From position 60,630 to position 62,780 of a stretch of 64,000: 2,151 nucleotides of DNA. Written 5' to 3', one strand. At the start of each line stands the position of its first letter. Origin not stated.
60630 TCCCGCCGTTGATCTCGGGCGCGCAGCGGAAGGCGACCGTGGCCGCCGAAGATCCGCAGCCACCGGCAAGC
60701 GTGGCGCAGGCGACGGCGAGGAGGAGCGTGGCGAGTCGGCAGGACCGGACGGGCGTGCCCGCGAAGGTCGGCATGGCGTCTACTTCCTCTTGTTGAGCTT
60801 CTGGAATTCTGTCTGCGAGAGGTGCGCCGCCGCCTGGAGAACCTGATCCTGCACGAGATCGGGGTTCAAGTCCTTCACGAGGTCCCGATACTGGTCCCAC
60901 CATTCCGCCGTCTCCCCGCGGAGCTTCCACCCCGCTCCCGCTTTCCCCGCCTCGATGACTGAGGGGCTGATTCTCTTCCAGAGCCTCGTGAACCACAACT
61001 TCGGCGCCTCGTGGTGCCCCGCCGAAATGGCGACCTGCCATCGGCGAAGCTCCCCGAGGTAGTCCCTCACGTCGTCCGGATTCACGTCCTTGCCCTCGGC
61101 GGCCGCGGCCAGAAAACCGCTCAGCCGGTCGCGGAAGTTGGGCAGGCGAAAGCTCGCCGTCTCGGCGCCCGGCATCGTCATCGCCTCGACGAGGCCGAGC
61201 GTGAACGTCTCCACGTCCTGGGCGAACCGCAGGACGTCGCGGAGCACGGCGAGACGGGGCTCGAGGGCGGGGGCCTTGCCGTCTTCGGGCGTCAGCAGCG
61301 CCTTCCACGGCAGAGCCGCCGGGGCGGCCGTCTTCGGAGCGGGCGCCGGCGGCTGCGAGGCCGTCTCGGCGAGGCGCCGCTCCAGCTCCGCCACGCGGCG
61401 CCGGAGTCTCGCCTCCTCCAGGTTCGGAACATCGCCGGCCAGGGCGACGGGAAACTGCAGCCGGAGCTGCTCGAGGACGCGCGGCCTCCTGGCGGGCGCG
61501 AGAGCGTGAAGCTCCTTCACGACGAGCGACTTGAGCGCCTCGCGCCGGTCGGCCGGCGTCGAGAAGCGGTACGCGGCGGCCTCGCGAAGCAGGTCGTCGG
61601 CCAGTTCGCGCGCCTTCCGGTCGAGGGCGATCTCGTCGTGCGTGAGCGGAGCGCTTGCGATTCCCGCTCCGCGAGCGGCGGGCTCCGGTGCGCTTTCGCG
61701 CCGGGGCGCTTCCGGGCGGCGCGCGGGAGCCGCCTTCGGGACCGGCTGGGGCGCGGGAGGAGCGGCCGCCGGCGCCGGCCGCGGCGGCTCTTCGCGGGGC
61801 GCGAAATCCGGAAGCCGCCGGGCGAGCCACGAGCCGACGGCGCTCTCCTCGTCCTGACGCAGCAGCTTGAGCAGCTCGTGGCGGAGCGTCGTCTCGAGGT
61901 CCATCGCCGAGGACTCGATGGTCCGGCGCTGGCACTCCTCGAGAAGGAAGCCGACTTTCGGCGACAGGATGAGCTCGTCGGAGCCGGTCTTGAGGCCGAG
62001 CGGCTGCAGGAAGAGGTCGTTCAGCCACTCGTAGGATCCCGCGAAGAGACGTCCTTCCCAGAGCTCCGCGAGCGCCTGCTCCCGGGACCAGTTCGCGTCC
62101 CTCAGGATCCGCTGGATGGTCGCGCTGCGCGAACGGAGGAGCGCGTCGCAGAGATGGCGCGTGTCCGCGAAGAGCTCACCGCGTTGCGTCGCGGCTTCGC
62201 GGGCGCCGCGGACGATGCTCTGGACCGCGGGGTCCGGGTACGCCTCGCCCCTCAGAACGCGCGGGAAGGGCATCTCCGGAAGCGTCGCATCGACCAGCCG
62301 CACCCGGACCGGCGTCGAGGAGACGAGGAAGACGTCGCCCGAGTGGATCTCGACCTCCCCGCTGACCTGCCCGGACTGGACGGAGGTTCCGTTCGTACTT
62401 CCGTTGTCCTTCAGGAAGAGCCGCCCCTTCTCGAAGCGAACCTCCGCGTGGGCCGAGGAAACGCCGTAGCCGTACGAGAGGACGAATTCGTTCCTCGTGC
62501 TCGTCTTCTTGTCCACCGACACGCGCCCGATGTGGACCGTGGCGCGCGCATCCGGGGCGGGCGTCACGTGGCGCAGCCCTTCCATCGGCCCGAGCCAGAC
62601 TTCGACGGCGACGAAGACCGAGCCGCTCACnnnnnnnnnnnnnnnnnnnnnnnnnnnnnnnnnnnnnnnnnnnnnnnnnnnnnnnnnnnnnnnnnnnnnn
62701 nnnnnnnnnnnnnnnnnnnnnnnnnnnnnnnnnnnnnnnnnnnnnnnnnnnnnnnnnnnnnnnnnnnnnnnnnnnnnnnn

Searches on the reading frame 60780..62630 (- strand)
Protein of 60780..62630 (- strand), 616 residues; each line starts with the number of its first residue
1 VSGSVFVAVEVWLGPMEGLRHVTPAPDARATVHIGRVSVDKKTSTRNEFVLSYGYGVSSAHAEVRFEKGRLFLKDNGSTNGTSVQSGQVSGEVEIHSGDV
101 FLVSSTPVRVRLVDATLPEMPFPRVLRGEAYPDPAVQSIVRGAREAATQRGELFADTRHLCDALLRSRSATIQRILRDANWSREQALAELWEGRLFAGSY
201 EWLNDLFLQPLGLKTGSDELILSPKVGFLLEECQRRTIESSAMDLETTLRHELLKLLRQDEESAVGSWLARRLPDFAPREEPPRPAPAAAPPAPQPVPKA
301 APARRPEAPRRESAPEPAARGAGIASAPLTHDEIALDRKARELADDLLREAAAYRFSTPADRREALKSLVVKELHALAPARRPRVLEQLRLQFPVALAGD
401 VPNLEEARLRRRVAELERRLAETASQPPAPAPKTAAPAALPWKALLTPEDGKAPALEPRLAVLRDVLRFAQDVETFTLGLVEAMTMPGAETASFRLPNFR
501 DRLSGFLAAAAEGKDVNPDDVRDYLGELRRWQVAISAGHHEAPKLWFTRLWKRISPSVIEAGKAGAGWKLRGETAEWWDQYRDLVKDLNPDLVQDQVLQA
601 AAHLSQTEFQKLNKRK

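Call 15: search_protein_families(library=pfam, proteins=[window:60780-62630:-], max_evalue=0.01)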
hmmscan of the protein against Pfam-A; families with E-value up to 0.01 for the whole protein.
window:60780-62630:- (616 aa): 2 families
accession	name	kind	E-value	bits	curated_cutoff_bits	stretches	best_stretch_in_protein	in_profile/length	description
PF00498.31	FHA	-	7.6e-11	42.7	20.7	1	33-102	2-65/67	FHA domain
PF22729.1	NCH3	-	0.00089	19.5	27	1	233-277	10-55/74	NACHT C-terminal Helical domain 3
